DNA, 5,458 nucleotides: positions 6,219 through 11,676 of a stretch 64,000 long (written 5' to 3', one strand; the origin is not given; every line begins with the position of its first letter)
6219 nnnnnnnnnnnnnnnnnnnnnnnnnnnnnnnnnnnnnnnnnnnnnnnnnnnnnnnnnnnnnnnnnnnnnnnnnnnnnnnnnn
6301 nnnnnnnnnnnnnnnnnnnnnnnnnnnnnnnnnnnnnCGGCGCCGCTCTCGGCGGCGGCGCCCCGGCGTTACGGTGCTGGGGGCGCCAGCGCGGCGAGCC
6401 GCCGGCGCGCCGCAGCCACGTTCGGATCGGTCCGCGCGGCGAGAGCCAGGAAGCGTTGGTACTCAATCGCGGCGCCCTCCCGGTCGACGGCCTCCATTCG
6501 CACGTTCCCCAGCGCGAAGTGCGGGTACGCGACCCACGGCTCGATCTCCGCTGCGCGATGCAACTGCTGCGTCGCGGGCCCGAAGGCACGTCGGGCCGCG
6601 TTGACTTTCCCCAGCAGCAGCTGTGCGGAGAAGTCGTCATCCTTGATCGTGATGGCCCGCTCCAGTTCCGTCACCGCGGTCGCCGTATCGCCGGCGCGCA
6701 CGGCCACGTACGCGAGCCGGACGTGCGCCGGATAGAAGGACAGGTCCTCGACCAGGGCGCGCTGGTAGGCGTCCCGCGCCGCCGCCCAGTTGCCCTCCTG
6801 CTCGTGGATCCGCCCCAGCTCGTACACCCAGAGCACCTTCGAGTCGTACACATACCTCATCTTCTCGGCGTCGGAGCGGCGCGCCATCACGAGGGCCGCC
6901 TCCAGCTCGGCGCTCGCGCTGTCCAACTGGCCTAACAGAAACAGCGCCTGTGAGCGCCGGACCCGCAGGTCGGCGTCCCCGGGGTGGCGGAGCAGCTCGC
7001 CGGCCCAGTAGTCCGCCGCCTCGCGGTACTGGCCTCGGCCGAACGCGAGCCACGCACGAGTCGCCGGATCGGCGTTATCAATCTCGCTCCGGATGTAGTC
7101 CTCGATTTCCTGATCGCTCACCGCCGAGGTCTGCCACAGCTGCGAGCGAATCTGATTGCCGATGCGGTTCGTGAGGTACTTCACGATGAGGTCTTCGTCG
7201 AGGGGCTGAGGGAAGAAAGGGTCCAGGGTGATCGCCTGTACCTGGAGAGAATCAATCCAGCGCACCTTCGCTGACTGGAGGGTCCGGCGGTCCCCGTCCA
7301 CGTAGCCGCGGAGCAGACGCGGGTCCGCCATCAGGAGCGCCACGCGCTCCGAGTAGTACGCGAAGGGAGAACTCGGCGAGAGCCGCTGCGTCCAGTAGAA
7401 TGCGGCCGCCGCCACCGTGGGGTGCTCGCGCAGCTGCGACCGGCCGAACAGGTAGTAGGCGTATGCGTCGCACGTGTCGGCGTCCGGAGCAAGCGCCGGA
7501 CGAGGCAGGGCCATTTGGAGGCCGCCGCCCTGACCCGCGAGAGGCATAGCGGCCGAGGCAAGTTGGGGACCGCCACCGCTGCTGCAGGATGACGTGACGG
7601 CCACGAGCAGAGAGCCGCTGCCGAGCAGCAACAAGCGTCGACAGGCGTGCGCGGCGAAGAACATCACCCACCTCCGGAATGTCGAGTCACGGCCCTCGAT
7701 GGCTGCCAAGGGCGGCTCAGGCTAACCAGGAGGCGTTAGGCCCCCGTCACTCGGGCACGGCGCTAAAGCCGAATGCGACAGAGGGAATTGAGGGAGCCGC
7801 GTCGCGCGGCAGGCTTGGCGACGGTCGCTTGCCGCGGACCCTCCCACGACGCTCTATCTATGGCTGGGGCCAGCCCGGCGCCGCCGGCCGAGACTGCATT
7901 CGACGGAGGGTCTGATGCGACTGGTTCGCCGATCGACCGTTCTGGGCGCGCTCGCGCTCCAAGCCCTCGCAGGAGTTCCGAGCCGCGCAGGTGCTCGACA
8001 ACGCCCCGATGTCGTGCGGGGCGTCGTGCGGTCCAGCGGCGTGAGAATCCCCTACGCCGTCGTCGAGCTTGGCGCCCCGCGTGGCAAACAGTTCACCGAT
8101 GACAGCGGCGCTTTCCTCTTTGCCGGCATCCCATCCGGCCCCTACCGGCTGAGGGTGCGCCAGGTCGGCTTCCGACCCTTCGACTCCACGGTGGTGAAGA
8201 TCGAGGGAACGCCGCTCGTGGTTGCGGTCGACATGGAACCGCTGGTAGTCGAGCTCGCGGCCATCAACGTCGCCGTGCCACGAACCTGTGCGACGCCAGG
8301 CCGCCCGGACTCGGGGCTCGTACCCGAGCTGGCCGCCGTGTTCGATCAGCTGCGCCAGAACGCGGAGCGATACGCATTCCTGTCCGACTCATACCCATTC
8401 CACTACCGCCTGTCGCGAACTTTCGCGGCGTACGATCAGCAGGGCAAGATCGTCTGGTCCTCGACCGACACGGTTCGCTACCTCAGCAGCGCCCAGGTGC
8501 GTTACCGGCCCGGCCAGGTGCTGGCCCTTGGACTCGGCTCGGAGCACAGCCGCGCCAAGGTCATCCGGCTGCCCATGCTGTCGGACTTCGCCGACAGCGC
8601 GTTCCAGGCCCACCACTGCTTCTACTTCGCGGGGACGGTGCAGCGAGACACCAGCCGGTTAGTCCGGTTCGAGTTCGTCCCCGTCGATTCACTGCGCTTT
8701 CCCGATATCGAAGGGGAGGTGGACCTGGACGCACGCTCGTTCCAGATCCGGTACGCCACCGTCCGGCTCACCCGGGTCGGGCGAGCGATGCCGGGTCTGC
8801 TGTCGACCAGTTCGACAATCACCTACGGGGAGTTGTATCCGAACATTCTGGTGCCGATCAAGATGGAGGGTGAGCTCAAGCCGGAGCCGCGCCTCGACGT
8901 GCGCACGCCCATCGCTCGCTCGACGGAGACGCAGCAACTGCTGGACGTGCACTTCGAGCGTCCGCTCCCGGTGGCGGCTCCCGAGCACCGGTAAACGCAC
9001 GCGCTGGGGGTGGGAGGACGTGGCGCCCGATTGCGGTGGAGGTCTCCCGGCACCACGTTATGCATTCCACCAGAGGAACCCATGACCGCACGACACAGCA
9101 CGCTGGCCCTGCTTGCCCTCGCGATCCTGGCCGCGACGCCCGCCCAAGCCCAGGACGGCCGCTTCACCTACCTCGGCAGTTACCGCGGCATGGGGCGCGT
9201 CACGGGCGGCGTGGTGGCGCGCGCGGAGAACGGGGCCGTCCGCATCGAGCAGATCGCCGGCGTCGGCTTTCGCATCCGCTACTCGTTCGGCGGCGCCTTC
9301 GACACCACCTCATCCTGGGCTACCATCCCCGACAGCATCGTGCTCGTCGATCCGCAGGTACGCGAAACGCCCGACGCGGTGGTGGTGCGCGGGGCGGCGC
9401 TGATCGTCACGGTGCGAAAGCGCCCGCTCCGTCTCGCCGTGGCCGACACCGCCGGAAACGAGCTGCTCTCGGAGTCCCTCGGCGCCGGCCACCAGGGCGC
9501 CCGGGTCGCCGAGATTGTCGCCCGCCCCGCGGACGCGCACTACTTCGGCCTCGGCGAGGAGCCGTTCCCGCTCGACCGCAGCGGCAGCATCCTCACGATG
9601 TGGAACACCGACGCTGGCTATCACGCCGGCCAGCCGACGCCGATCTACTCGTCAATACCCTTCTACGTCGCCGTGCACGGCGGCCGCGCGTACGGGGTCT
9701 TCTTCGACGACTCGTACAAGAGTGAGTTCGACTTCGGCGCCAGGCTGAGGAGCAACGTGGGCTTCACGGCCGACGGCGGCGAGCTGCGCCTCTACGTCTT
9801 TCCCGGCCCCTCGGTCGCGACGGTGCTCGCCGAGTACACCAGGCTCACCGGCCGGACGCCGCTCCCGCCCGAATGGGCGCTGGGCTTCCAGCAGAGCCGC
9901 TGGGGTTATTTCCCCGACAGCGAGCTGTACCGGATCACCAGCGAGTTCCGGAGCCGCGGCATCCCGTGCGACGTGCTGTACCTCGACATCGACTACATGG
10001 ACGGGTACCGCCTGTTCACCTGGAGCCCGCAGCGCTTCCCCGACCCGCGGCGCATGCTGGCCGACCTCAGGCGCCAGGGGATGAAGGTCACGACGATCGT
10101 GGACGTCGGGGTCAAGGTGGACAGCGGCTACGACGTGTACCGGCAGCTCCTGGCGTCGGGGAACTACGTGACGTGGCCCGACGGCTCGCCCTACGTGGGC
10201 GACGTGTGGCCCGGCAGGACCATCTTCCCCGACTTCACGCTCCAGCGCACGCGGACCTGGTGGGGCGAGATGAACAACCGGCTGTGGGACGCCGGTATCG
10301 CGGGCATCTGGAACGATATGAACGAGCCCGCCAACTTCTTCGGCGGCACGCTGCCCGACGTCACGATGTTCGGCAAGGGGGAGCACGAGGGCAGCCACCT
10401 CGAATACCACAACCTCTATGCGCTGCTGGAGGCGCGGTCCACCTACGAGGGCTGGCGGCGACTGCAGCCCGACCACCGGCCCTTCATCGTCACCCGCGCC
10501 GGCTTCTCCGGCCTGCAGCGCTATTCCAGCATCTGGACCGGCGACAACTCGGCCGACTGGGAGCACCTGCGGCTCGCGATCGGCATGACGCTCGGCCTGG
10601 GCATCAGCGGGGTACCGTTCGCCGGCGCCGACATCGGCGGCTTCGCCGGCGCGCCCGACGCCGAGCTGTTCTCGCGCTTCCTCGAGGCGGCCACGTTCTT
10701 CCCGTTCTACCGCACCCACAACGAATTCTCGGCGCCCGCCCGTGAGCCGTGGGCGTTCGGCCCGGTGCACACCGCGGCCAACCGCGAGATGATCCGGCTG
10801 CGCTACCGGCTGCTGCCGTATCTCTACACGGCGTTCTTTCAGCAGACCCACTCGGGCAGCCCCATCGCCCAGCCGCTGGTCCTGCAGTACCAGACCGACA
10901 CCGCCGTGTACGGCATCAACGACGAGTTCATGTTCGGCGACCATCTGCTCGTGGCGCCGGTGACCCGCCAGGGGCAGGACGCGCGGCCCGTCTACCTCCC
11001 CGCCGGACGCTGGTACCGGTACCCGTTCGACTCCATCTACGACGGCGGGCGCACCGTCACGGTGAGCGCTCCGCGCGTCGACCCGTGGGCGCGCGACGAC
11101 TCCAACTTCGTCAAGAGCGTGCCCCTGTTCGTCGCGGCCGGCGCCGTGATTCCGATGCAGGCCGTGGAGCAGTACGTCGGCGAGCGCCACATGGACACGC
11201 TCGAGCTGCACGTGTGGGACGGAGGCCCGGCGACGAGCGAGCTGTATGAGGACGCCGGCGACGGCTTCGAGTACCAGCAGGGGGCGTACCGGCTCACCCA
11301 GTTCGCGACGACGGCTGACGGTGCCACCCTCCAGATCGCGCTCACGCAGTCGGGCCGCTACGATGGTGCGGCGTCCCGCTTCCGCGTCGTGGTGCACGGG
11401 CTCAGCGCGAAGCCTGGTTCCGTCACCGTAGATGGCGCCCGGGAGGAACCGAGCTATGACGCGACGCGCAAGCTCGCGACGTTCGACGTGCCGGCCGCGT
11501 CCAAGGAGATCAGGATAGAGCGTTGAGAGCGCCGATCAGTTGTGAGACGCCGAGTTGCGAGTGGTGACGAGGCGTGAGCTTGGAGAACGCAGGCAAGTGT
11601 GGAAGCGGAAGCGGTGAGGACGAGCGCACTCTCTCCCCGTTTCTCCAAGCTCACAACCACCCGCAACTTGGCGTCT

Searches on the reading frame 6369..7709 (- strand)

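Call 72: search_protein_families(library=pfam, proteins=[window:6369-7709:-], max_evalue=0.00001)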
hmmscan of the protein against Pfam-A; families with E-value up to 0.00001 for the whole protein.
window:6369-7709:- (446 aa): 7 families
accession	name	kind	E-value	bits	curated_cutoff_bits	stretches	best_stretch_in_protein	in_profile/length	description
PF07719.23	TPR_2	-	7.8e-11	41.7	27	0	296-320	5-29/34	Tetratricopeptide repeat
PF13414.12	TPR_11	-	2.4e-08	34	26.8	0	339-370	7-38/42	TPR repeat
PF13432.12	TPR_16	-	8.9e-08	32.9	32.7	0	218-276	3-59/65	Tetratricopeptide repeat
PF14559.12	TPR_19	-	9.7e-08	32.7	25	0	304-368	3-67/68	Tetratricopeptide repeat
PF13181.12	TPR_8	-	2e-07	31.1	25.7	0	327-358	2-33/34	Tetratricopeptide repeat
PF13428.12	TPR_14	-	8.3e-07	29.5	23.5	0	328-368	3-43/44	Tetratricopeptide repeat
PF00515.34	TPR_1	-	5.5e-06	26.4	27.8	0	296-319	5-28/34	Tetratricopeptide repeat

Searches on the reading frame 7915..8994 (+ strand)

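Call 72: search_protein_families(library=pfam, proteins=[window:7915-8994:+], max_evalue=0.00001)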
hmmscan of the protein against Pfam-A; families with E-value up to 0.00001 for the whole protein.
window:7915-8994:+ (359 aa): 2 families
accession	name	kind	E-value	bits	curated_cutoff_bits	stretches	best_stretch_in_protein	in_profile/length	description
PF13620.12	CarboxypepD_reg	-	1.2e-10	42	32.3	1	34-107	2-81/82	Carboxypeptidase regulatory-like domain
PF13715.12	CarbopepD_reg_2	-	3.3e-06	27.5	32.2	1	35-116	2-85/88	CarboxypepD_reg-like domain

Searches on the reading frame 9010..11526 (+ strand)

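Call 72: search_protein_families(library=pfam, proteins=[window:9010-11526:+], max_evalue=0.00001)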
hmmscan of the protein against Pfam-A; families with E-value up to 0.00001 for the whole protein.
window:9010-11526:+ (838 aa): 4 families
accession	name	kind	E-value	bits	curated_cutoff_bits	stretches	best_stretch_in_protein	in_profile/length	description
PF01055.32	Glyco_hydro_31_2nd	-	2.9e-116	388.8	23.5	1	283-608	1-328/328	Glycosyl hydrolases family 31 TIM-barrel domain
PF13802.12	Gal_mutarotas_2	-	6.7e-30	105.2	27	1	79-241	4-184/184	Glycosyl hydrolase 31 N-terminal galactose mutarotase-like domain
PF21365.3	Glyco_hydro_31_3rd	-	8.3e-23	81.1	24.4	1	616-714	1-87/87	Glycosyl hydrolase family 31 C-terminal domain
PF17137.9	DUF5110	-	1.8e-16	60.4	27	1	730-797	1-70/71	Domain of unknown function (DUF5110)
